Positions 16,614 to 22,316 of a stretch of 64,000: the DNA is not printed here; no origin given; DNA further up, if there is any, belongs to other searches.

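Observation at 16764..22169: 1801-aa kinase-STAND-TPR-GAF-GAF-GGDEF protein with a tyrosine-kinase-like catalytic loop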

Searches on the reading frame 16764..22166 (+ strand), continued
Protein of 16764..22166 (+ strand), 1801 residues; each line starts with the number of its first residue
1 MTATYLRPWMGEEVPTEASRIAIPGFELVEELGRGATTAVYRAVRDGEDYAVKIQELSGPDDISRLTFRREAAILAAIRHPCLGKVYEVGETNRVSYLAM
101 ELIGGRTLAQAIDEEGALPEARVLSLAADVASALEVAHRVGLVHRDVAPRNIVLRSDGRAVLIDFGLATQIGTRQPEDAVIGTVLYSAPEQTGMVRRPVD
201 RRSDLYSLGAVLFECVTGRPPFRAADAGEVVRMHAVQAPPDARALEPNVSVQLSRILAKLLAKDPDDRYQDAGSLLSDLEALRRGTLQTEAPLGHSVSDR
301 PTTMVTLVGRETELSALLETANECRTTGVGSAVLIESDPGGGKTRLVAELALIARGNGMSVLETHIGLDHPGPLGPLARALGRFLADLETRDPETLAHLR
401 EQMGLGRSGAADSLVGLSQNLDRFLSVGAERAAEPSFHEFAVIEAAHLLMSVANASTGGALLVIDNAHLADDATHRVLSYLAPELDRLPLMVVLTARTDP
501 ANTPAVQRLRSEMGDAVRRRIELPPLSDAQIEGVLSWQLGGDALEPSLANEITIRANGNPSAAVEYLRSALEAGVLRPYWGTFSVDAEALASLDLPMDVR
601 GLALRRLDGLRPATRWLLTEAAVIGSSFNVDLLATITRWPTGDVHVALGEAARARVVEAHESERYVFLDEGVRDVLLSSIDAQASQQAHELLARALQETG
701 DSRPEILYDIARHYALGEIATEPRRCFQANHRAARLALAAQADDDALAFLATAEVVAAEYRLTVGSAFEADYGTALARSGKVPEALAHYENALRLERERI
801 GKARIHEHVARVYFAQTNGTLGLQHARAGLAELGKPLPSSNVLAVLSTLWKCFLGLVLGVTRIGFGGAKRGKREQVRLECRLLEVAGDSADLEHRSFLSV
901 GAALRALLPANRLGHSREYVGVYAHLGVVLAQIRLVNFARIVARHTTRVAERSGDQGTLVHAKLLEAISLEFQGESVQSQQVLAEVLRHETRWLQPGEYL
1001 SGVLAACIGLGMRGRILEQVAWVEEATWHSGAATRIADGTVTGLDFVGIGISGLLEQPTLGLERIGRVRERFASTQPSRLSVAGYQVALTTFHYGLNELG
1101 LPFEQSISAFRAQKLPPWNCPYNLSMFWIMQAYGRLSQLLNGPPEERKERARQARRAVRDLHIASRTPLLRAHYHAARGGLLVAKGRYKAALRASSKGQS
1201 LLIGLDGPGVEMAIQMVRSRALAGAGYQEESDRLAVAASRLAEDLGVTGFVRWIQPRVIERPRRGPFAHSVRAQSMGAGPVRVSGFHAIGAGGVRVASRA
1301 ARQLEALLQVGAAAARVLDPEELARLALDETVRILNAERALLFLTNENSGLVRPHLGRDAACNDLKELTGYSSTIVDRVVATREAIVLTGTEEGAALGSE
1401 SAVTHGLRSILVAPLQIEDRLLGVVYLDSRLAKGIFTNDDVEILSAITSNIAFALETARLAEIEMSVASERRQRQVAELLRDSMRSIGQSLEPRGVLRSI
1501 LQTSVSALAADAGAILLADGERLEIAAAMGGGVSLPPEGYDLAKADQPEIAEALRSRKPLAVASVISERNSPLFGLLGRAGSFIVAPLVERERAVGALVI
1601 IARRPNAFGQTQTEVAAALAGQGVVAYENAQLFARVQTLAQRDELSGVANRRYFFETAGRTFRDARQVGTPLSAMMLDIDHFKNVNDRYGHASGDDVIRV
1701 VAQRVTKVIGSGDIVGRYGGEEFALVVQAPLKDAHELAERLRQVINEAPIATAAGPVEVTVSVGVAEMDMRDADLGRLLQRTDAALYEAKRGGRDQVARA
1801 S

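Call 7: find_homologous_proteins(query=window:16764-22166:+, max_evalue=1e-10)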
Query window:16764-22166:+ (1801 aa): 3236 proteins with E <= 1e-10 among 8000 candidates; the best 120 are listed.
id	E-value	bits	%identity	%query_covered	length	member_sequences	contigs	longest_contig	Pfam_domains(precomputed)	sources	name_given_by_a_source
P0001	0.0e+0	3779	98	100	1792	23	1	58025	PF07714.24,PF00069.32,PF13185.13,PF01590.33,PF13492.13,PF00990.27,PF13191.13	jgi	jgi:diguanylate cyclase (GGDEF)-like protein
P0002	0.0e+0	3471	89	99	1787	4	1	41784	PF07714.24,PF00069.32,PF13185.13,PF01590.33,PF13492.13,PF00990.27,PF13191.13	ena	-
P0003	0.0e+0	3413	88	99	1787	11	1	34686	PF07714.24,PF00069.32,PF13185.13,PF01590.33,PF13492.13,PF00990.27,PF13191.13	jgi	-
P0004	0.0e+0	3331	85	99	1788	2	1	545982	PF07714.24,PF00069.32,PF13185.13,PF01590.33,PF13492.13,PF00990.27,PF13191.13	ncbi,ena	-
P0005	0.0e+0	3324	85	100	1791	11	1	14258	PF07714.24,PF00069.32,PF13185.13,PF01590.33,PF13492.13,PF00990.27,PF13191.13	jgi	jgi:diguanylate cyclase (GGDEF)-like protein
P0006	0.0e+0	3260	83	100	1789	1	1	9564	PF07714.24,PF00069.32,PF13185.13,PF01590.33,PF13492.13,PF00990.27,PF13191.13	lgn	-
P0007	0.0e+0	3142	80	100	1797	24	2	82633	PF07714.24,PF00069.32,PF13185.13,PF01590.33,PF13492.13,PF00990.27,PF13191.13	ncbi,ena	-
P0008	0.0e+0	3103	80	100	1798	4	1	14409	PF07714.24,PF00069.32,PF13185.13,PF01590.33,PF13492.13,PF00990.27,PF13191.13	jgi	jgi:diguanylate cyclase (GGDEF)-like protein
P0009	0.0e+0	3076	79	100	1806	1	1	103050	PF07714.24,PF00069.32,PF13185.13,PF01590.33,PF13492.13,PF00990.27,PF13191.13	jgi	jgi:diguanylate cyclase (GGDEF)-like protein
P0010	0.0e+0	3051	80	98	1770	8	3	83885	PF07714.24,PF00069.32,PF13185.13,PF01590.33,PF13492.13,PF00990.27,PF13191.13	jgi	jgi:diguanylate cyclase (GGDEF)-like protein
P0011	0.0e+0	3044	80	98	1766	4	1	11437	PF07714.24,PF00069.32,PF13185.13,PF01590.33,PF13492.13,PF00990.27,PF13191.13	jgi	jgi:diguanylate cyclase (GGDEF)-like protein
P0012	0.0e+0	3031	78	100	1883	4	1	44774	PF07714.24,PF00069.32,PF13185.13,PF01590.33,PF13492.13,PF00990.27,PF01636.30,PF13191.13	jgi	-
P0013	0.0e+0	2895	75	99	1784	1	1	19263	PF07714.24,PF00069.32,PF13185.13,PF01590.33,PF13492.13,PF00990.27,PF01636.30,PF13191.13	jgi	jgi:diguanylate cyclase (GGDEF)-like protein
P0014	0.0e+0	2877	75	99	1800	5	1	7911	PF07714.24,PF00069.32,PF13185.13,PF01590.33,PF13492.13,PF00990.27,PF17667.8,PF13191.13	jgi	jgi:eukaryotic-like serine/threonine-protein kinase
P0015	0.0e+0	2819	73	99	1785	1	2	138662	PF07714.24,PF00069.32,PF13185.13,PF01590.33,PF13492.13,PF00990.27,PF01636.30,PF13191.13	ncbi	ncbi:MAG: diguanylate cyclase [Acidimicrobiales bacterium]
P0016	0.0e+0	2764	72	99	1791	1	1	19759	PF07714.24,PF00069.32,PF13185.13,PF01590.33,PF13492.13,PF00990.27,PF13191.13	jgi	jgi:diguanylate cyclase (GGDEF)-like protein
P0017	0.0e+0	2644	69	99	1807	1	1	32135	PF07714.24,PF00069.32,PF13185.13,PF01590.33,PF13492.13,PF00990.27,PF13191.13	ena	-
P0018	0.0e+0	2581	67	99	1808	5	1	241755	PF06293.21,PF07714.24,PF00069.32,PF13185.13,PF01590.33,PF03109.23,PF13492.13,PF00990.27,PF13191.13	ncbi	ncbi:MAG: diguanylate cyclase [Acidimicrobiales bacterium]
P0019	0.0e+0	2575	67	99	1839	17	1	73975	PF06293.21,PF07714.24,PF00069.32,PF13185.13,PF01590.33,PF13492.13,PF00990.27,PF13191.13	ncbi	-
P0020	0.0e+0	2534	67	99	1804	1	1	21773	PF06293.21,PF07714.24,PF00069.32,PF13185.13,PF01590.33,PF03109.23,PF13492.13,PF00990.27,PF13191.13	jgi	jgi:diguanylate cyclase (GGDEF)-like protein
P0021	0.0e+0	2524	67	99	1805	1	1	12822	PF07714.24,PF00069.32,PF13185.13,PF01590.33,PF13492.13,PF00990.27,PF13191.13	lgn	-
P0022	0.0e+0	2519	65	99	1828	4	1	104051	PF07714.24,PF00069.32,PF13185.13,PF01590.33,PF13492.13,PF00990.27,PF13191.13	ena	-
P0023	0.0e+0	2463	65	99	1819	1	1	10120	PF07714.24,PF00069.32,PF13185.13,PF01590.33,PF13492.13,PF00990.27,PF13191.13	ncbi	-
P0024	0.0e+0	2448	64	99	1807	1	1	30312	PF07714.24,PF00069.32,PF13185.13,PF01590.33,PF13492.13,PF00990.27,PF13191.13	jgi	jgi:diguanylate cyclase (GGDEF)-like protein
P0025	0.0e+0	2446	65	100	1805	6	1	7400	PF07714.24,PF00069.32,PF13185.13,PF01590.33,PF13492.13,PF00990.27,PF13191.13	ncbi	ncbi:MAG: diguanylate cyclase [Acidimicrobiales bacterium]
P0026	0.0e+0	2419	64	99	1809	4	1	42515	PF07714.24,PF00069.32,PF13185.13,PF01590.33,PF13492.13,PF00990.27,PF01163.29,PF13191.13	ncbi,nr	ncbi:MAG TPA: diguanylate cyclase [Acidimicrobiales bacterium]|nr:diguanylate cyclase [Acidimicrobia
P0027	0.0e+0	2418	66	99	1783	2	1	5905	PF07714.24,PF00069.32,PF13185.13,PF01590.33,PF13492.13,PF00990.27,PF13191.13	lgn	-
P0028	0.0e+0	2404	59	71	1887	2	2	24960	PF07714.24,PF00069.32,PF13185.13,PF01590.33,PF13492.13,PF00990.27,PF13191.13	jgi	jgi:diguanylate cyclase (GGDEF)-like protein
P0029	0.0e+0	2402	64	99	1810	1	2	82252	PF07714.24,PF00069.32,PF13185.13,PF01590.33,PF13492.13,PF00990.27,PF13191.13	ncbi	ncbi:MAG: diguanylate cyclase [Acidimicrobiales bacterium]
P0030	0.0e+0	2397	61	69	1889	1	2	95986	PF07714.24,PF00069.32,PF13185.13,PF01590.33,PF03109.23,PF13492.13,PF00990.27,PF07719.24,PF13191.13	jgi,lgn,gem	-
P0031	0.0e+0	2386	60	69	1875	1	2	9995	PF07714.24,PF00069.32,PF13185.13,PF01590.33,PF03109.23,PF13492.13,PF00990.27,PF13191.13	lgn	-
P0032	0.0e+0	2372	63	99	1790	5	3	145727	PF07714.24,PF00069.32,PF13185.13,PF01590.33,PF13492.13,PF00990.27,PF13191.13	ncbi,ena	-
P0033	0.0e+0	2350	62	99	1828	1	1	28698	PF07714.24,PF00069.32,PF13185.13,PF01590.33,PF13492.13,PF00990.27,PF13191.13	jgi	jgi:diguanylate cyclase (GGDEF)-like protein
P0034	0.0e+0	2328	62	99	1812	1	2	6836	PF07714.24,PF00069.32,PF13185.13,PF01590.33,PF13492.13,PF00990.27,PF13191.13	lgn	-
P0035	0.0e+0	1959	87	57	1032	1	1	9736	PF07714.24,PF00069.32,PF13191.13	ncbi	ncbi:MAG: protein kinase, partial [Acidimicrobiales bacterium]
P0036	0.0e+0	1688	50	99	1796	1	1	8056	PF06293.21,PF07714.24,PF00069.32,PF13185.13,PF01590.33,PF03109.23,PF13492.13,PF00990.27,PF13191.13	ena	-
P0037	0.0e+0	1635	49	99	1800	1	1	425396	PF07714.24,PF00069.32,PF13185.13,PF01590.33,PF13492.13,PF00990.27,PF13191.13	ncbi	-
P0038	0.0e+0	1525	47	99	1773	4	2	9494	PF07714.24,PF00069.32,PF13185.13,PF01590.33,PF13492.13,PF00990.27,PF13191.13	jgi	-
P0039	0.0e+0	1155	40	99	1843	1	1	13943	PF07714.24,PF00069.32,PF13185.13,PF01590.33,PF13492.13,PF00990.27,PF13191.13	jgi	jgi:eukaryotic-like serine/threonine-protein kinase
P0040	0.0e+0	1146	40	99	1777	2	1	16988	PF07714.24,PF00069.32,PF13185.13,PF01590.33,PF13492.13,PF13401.13,PF00990.27,PF13191.13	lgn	-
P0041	0.0e+0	1125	40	99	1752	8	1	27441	PF07714.24,PF00069.32,PF13185.13,PF01590.33,PF03109.23,PF13492.13,PF13401.13,PF00990.27,PF13191.13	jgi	-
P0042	0.0e+0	1106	40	99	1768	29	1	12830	PF07714.24,PF00069.32,PF13185.13,PF01590.33,PF13492.13,PF00990.27,PF13191.13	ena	-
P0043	0.0e+0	1105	39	99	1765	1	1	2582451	PF07714.24,PF13095.13,PF00069.32,PF13185.13,PF01590.33,PF13492.13,PF13401.13,PF00990.27,PF13191.13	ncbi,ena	-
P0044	0.0e+0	1103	40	99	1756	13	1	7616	PF07714.24,PF00069.32,PF13185.13,PF01590.33,PF13492.13,PF13401.13,PF00990.27,PF13191.13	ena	-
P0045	0.0e+0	1101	40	99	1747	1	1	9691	PF07714.24,PF00069.32,PF13185.13,PF01590.33,PF03109.23,PF13492.13,PF00990.27,PF13191.13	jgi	jgi:diguanylate cyclase (GGDEF)-like protein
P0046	0.0e+0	1095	39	99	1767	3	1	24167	PF07714.24,PF00069.32,PF13185.13,PF01590.33,PF13492.13,PF00990.27,PF13191.13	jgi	jgi:eukaryotic-like serine/threonine-protein kinase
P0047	0.0e+0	1095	40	99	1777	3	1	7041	PF07714.24,PF00069.32,PF13185.13,PF01590.33,PF13492.13,PF13401.13,PF00990.27,PF13191.13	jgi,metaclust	metaclust:\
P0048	0.0e+0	1095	39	98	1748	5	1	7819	PF07714.24,PF00069.32,PF13185.13,PF01590.33,PF13492.13,PF00990.27,PF13191.13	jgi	-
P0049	0.0e+0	1094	40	99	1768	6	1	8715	PF07714.24,PF00069.32,PF13185.13,PF01590.33,PF13492.13,PF00990.27,PF13191.13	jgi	jgi:eukaryotic-like serine/threonine-protein kinase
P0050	0.0e+0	1085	40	99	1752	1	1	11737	PF07714.24,PF00069.32,PF13185.13,PF01590.33,PF03109.23,PF13492.13,PF00990.27,PF13191.13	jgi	jgi:diguanylate cyclase (GGDEF)-like protein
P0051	0.0e+0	1085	39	98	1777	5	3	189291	PF07714.24,PF00069.32,PF13185.13,PF01590.33,PF13492.13,PF00990.27,PF13191.13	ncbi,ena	-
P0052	0.0e+0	1083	40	99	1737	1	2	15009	PF07714.24,PF00069.32,PF13185.13,PF01590.33,PF13492.13,PF00990.27,PF13191.13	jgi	jgi:diguanylate cyclase (GGDEF)-like protein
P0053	0.0e+0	1083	39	99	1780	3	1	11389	PF07714.24,PF00069.32,PF13185.13,PF01590.33,PF13492.13,PF13401.13,PF00990.27,PF13191.13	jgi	jgi:eukaryotic-like serine/threonine-protein kinase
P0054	0.0e+0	1080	39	99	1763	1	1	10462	PF07714.24,PF00069.32,PF13185.13,PF01590.33,PF00515.35,PF13424.13,PF13492.13,PF00990.27,PF07719.24,PF13191.13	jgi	-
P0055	0.0e+0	1080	39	99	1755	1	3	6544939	PF07714.24,PF00069.32,PF13185.13,PF01590.33,PF13492.13,PF00990.27,PF01636.30,PF13191.13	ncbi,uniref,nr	ncbi:diguanylate cyclase [Spirilliplanes yamanashiensis]|uniref:Non-specific serine/threonine protei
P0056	0.0e+0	1079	40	99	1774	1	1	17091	PF07714.24,PF00069.32,PF13185.13,PF01590.33,PF13492.13,PF00990.27,PF13191.13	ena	-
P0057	0.0e+0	1075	38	99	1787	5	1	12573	PF07714.24,PF00069.32,PF13185.13,PF01590.33,PF13492.13,PF00990.27,PF13191.13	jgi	-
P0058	0.0e+0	1073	39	99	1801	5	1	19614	PF07714.24,PF00069.32,PF13185.13,PF01590.33,PF13492.13,PF00990.27,PF13191.13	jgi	jgi:diguanylate cyclase (GGDEF)-like protein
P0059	0.0e+0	1072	36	66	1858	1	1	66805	PF07714.24,PF00069.32,PF13185.13,PF01590.33,PF03109.23,PF13492.13,PF00990.27,PF13191.13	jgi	jgi:diguanylate cyclase (GGDEF)-like protein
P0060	0.0e+0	1070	38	99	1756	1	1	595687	PF07714.24,PF00069.32,PF13185.13,PF01590.33,PF13492.13,PF13401.13,PF00990.27,PF13191.13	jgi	jgi:diguanylate cyclase (GGDEF)-like protein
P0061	0.0e+0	1070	38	99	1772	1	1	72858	PF07714.24,PF00069.32,PF13185.13,PF01590.33,PF13492.13,PF13401.13,PF00990.27,PF01636.30,PF13191.13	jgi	jgi:diguanylate cyclase (GGDEF)-like protein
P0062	0.0e+0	1069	39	99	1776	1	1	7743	PF07714.24,PF00069.32,PF13185.13,PF01590.33,PF13492.13,PF00990.27,PF13191.13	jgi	-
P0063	0.0e+0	1068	36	66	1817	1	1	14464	PF07714.24,PF00069.32,PF13185.13,PF01590.33,PF03109.23,PF13492.13,PF00990.27,PF13191.13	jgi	jgi:diguanylate cyclase (GGDEF)-like protein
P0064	0.0e+0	1068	39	99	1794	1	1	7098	PF07714.24,PF00069.32,PF13185.13,PF01590.33,PF13492.13,PF00990.27,PF13191.13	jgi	jgi:diguanylate cyclase (GGDEF)-like protein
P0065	0.0e+0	1067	39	99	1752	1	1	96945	PF07714.24,PF00069.32,PF13185.13,PF01590.33,PF13424.13,PF13492.13,PF00990.27,PF07719.24,PF13191.13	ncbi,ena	-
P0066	0.0e+0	1066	38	98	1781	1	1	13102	PF07714.24,PF00069.32,PF13185.13,PF01590.33,PF13492.13,PF13401.13,PF00990.27,PF13191.13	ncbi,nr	ncbi:MAG TPA: diguanylate cyclase [Pilimelia sp.]|nr:diguanylate cyclase [Pilimelia sp.]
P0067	0.0e+0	1066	39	99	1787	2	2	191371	PF07714.24,PF00069.32,PF13185.13,PF01590.33,PF13492.13,PF00990.27,PF13191.13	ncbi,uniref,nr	ncbi:diguanylate cyclase [Planosporangium mesophilum]|uniref:Non-specific serine/threonine protein k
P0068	0.0e+0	1065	39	99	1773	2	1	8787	PF07714.24,PF00069.32,PF13185.13,PF01590.33,PF13492.13,PF00990.27,PF01636.30,PF13191.13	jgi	jgi:diguanylate cyclase (GGDEF)-like protein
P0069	0.0e+0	1065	39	98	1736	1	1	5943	PF07714.24,PF00069.32,PF13185.13,PF01590.33,PF13492.13,PF00990.27,PF01636.30,PF13191.13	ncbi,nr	ncbi:MAG TPA: diguanylate cyclase, partial [Pilimelia sp.]|nr:diguanylate cyclase [Pilimelia sp.]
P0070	0.0e+0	1063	40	99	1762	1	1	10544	PF07714.24,PF00069.32,PF13185.13,PF01590.33,PF13492.13,PF13401.13,PF00990.27,PF13191.13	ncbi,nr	ncbi:MAG TPA: diguanylate cyclase [Pilimelia sp.]|nr:diguanylate cyclase [Pilimelia sp.]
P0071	0.0e+0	1063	39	99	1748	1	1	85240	PF07714.24,PF00069.32,PF13185.13,PF01590.33,PF13492.13,PF13401.13,PF00990.27,PF07719.24,PF13191.13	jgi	jgi:diguanylate cyclase (GGDEF)-like protein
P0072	0.0e+0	1063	39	99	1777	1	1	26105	PF07714.24,PF00069.32,PF13185.13,PF01590.33,PF13492.13,PF00990.27,PF01636.30,PF13191.13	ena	-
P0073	0.0e+0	1062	38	98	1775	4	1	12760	PF07714.24,PF00069.32,PF13185.13,PF01590.33,PF13492.13,PF00990.27,PF13191.13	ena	-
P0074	0.0e+0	1061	39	99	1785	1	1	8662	PF07714.24,PF00069.32,PF13185.13,PF01590.33,PF13492.13,PF13401.13,PF00990.27,PF01636.30,PF13191.13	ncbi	-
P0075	0.0e+0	1059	39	99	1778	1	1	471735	PF07714.24,PF13095.13,PF00069.32,PF13185.13,PF01590.33,PF13492.13,PF00990.27,PF13191.13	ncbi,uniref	ncbi:diguanylate cyclase [Planosporangium sp. 12N6]|uniref:diguanylate cyclase n=1 Tax=Planosporangi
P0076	0.0e+0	1058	39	98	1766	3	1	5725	PF07714.24,PF00069.32,PF13185.13,PF01590.33,PF13492.13,PF00990.27,PF13191.13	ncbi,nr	ncbi:MAG: hypothetical protein JWP76_5036, partial [Dactylosporangium sp.]|nr:hypothetical protein [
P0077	0.0e+0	1056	39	99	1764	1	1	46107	PF07714.24,PF00069.32,PF13185.13,PF01590.33,PF13492.13,PF13401.13,PF00990.27,PF13191.13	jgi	jgi:diguanylate cyclase (GGDEF)-like protein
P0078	0.0e+0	1056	39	98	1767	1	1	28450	PF07714.24,PF00069.32,PF13185.13,PF01590.33,PF00990.27,PF13191.13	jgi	jgi:diguanylate cyclase (GGDEF)-like protein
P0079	0.0e+0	1055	35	66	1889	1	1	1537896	PF07714.24,PF00069.32,PF13185.13,PF01590.33,PF03109.23,PF13492.13,PF00990.27,PF13191.13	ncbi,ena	-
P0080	0.0e+0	1054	40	98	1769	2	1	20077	PF07714.24,PF00069.32,PF13185.13,PF01590.33,PF13492.13,PF00990.27,PF13191.13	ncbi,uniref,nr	ncbi:hypothetical protein BG844_37250 [Couchioplanes caeruleus subsp. caeruleus]|uniref:Uncharacteri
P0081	0.0e+0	1053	37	98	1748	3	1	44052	PF07714.24,PF00069.32,PF13185.13,PF01590.33,PF13492.13,PF13401.13,PF00990.27,PF07719.24,PF13191.13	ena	-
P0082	0.0e+0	1052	38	99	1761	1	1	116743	PF07714.24,PF00069.32,PF13185.13,PF01590.33,PF13492.13,PF00990.27,PF13191.13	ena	-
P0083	0.0e+0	1052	39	99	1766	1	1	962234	PF07714.24,PF00069.32,PF13185.13,PF01590.33,PF13492.13,PF00990.27,PF13191.13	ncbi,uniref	ncbi:diguanylate cyclase [Actinoplanes sp. NPDC049681]|uniref:diguanylate cyclase n=1 Tax=Actinoplan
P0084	0.0e+0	1051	39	99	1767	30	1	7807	PF07714.24,PF00069.32,PF13185.13,PF01590.33,PF13492.13,PF13401.13,PF00990.27,PF13191.13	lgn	-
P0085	0.0e+0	1051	38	99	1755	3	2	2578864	PF07714.24,PF00069.32,PF13185.13,PF01590.33,PF03109.23,PF13492.13,PF00990.27,PF13191.13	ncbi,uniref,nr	ncbi:diguanylate cyclase [Paractinoplanes brasiliensis]|uniref:diguanylate cyclase n=1 Tax=Paractino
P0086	0.0e+0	1051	37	99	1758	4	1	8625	PF07714.24,PF00069.32,PF13185.13,PF01590.33,PF13492.13,PF00990.27,PF13191.13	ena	-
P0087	0.0e+0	1050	38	99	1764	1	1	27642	PF07714.24,PF00069.32,PF13185.13,PF01590.33,PF13492.13,PF00990.27,PF13191.13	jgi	jgi:diguanylate cyclase (GGDEF)-like protein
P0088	0.0e+0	1047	39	99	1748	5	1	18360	PF07714.24,PF00069.32,PF13185.13,PF01590.33,PF13492.13,PF00990.27,PF01636.30,PF13191.13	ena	-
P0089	0.0e+0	1045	38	100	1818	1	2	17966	PF07714.24,PF00069.32,PF13185.13,PF01590.33,PF13492.13,PF00990.27,PF17667.8,PF01636.30,PF13191.13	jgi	-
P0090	0.0e+0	1045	39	99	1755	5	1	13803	PF07714.24,PF00069.32,PF13185.13,PF01590.33,PF13492.13,PF00990.27,PF13191.13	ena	-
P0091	0.0e+0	1045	39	99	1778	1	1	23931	PF07714.24,PF00069.32,PF13185.13,PF01590.33,PF13492.13,PF00990.27,PF13191.13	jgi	jgi:diguanylate cyclase (GGDEF)-like protein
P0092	0.0e+0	1044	38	99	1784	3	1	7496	PF07714.24,PF00069.32,PF13185.13,PF01590.33,PF13492.13,PF13401.13,PF00990.27,PF13191.13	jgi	jgi:diguanylate cyclase (GGDEF)-like protein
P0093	0.0e+0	1043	38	99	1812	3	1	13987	PF07714.24,PF00069.32,PF13185.13,PF01590.33,PF13492.13,PF13401.13,PF00990.27,PF01636.30,PF13191.13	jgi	-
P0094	0.0e+0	1042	38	99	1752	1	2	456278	PF07714.24,PF00069.32,PF13185.13,PF01590.33,PF13492.13,PF00990.27,PF13191.13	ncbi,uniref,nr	ncbi:hypothetical protein GCM10010172_81130 [Paractinoplanes ferrugineus]|uniref:Non-specific serine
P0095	0.0e+0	1042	39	98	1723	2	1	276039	PF07714.24,PF00069.32,PF13185.13,PF01590.33,PF13492.13,PF00990.27,PF13191.13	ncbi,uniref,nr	ncbi:diguanylate cyclase [Actinoplanes sp. TRM 88003]|uniref:Diguanylate cyclase n=1 Tax=Paractinopl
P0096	0.0e+0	1041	39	99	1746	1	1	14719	PF07714.24,PF00069.32,PF13185.13,PF01590.33,PF13492.13,PF00990.27,PF01636.30,PF13191.13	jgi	jgi:diguanylate cyclase (GGDEF)-like protein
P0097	0.0e+0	1041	38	98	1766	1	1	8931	PF07714.24,PF00069.32,PF13185.13,PF01590.33,PF13492.13,PF00990.27,PF13191.13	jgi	jgi:diguanylate cyclase (GGDEF)-like protein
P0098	0.0e+0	1038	39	99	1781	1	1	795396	PF07714.24,PF00069.32,PF13185.13,PF01590.33,PF13492.13,PF00990.27,PF13191.13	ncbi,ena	-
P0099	0.0e+0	1037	38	99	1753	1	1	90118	PF07714.24,PF13095.13,PF00069.32,PF13185.13,PF01590.33,PF00990.27,PF13191.13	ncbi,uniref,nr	ncbi:diguanylate cyclase [Paractinoplanes rishiriensis]|uniref:Non-specific serine/threonine protein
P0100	0.0e+0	1036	38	98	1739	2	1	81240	PF07714.24,PF00069.32,PF13185.13,PF01590.33,PF03109.23,PF13492.13,PF13401.13,PF00990.27,PF13191.13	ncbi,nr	ncbi:hypothetical protein Aab01nite_01190 [Paractinoplanes abujensis]|nr:hypothetical protein Aab01n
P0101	0.0e+0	1036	38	98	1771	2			PF07714.24,PF00069.32,PF13185.13,PF01590.33,PF13492.13,PF00990.27,PF13191.13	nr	nr:diguanylate cyclase [Planosporangium flavigriseum]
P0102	0.0e+0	1035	38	98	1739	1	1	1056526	PF07714.24,PF00069.32,PF13185.13,PF01590.33,PF13492.13,PF00990.27,PF13191.13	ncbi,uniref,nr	ncbi:diguanylate cyclase [Actinoplanes sp. Pm04-4]|uniref:Diguanylate cyclase n=1 Tax=Paractinoplane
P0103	0.0e+0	1034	38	99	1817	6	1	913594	PF07714.24,PF00069.32,PF13185.13,PF01590.33,PF13492.13,PF13401.13,PF00990.27,PF13191.13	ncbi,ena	-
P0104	0.0e+0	1031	38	98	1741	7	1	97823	PF07714.24,PF00069.32,PF13185.13,PF01590.33,PF13492.13,PF00990.27,PF13191.13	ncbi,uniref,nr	ncbi:diguanylate cyclase [Paractinoplanes hotanensis]|uniref:diguanylate cyclase n=1 Tax=Paractinopl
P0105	0.0e+0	1029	38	98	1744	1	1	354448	PF07714.24,PF00069.32,PF13185.13,PF01590.33,PF13492.13,PF00990.27,PF13191.13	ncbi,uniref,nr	ncbi:diguanylate cyclase [Paractinoplanes maris]|uniref:diguanylate cyclase n=1 Tax=Paractinoplanes 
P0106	0.0e+0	1029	38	99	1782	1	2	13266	PF07714.24,PF00069.32,PF13185.13,PF01590.33,PF13492.13,PF13401.13,PF00990.27,PF13191.13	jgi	jgi:diguanylate cyclase (GGDEF)-like protein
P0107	0.0e+0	1029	38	99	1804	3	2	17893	PF07714.24,PF00069.32,PF13185.13,PF01590.33,PF13492.13,PF13401.13,PF00990.27,PF13191.13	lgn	-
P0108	0.0e+0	1029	38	99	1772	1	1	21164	PF07714.24,PF00069.32,PF13185.13,PF01590.33,PF13492.13,PF00990.27,PF13191.13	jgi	-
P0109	0.0e+0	1027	38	99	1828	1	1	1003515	PF07714.24,PF00069.32,PF13185.13,PF01590.33,PF13492.13,PF00990.27,PF13191.13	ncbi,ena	-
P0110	0.0e+0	1025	38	99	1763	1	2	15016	PF07714.24,PF00069.32,PF13185.13,PF01590.33,PF03109.23,PF13492.13,PF00990.27,PF13191.13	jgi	jgi:diguanylate cyclase (GGDEF)-like protein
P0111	0.0e+0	1024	38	99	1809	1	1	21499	PF07714.24,PF00069.32,PF13185.13,PF01590.33,PF13492.13,PF00990.27,PF13191.13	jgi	jgi:eukaryotic-like serine/threonine-protein kinase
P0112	0.0e+0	1022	37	99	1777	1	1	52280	PF06293.21,PF07714.24,PF00069.32,PF13185.13,PF01590.33,PF13492.13,PF13401.13,PF00990.27,PF13191.13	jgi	jgi:eukaryotic-like serine/threonine-protein kinase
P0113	0.0e+0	1022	39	99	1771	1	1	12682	PF07714.24,PF00069.32,PF13185.13,PF01590.33,PF13492.13,PF00990.27,PF13191.13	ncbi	ncbi:MAG TPA: diguanylate cyclase [Catenuloplanes sp.]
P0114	0.0e+0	1018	37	99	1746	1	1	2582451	PF07714.24,PF00069.32,PF13185.13,PF01590.33,PF13492.13,PF00990.27,PF13191.13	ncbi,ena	-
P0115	0.0e+0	1017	36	99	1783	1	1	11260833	PF07714.24,PF00069.32,PF13185.13,PF01590.33,PF03109.23,PF13424.13,PF13492.13,PF00990.27,PF01636.30,PF13191.13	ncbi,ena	-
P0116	0.0e+0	1015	38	99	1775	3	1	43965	PF07714.24,PF00069.32,PF13185.13,PF01590.33,PF13492.13,PF00990.27,PF13191.13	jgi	-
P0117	0.0e+0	1015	37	99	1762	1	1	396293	PF07714.24,PF00069.32,PF13185.13,PF01590.33,PF13492.13,PF00990.27,PF13191.13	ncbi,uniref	ncbi:diguanylate cyclase [Actinoplanes sp. NPDC051513]|uniref:diguanylate cyclase n=1 Tax=Actinoplan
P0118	0.0e+0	1015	39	99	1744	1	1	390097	PF07714.24,PF00069.32,PF13185.13,PF01590.33,PF13492.13,PF00990.27,PF13191.13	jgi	jgi:diguanylate cyclase (GGDEF)-like protein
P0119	0.0e+0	1015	38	99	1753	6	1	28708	PF07714.24,PF00069.32,PF13185.13,PF01590.33,PF13492.13,PF00990.27,PF13191.13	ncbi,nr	ncbi:MAG TPA: diguanylate cyclase [Actinoplanes sp.]|nr:diguanylate cyclase [Actinoplanes sp.]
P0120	0.0e+0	1013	35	67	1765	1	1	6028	PF07714.24,PF00069.32,PF13185.13,PF01590.33,PF03109.23,PF13492.13,PF00990.27,PF01636.30,PF13191.13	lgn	-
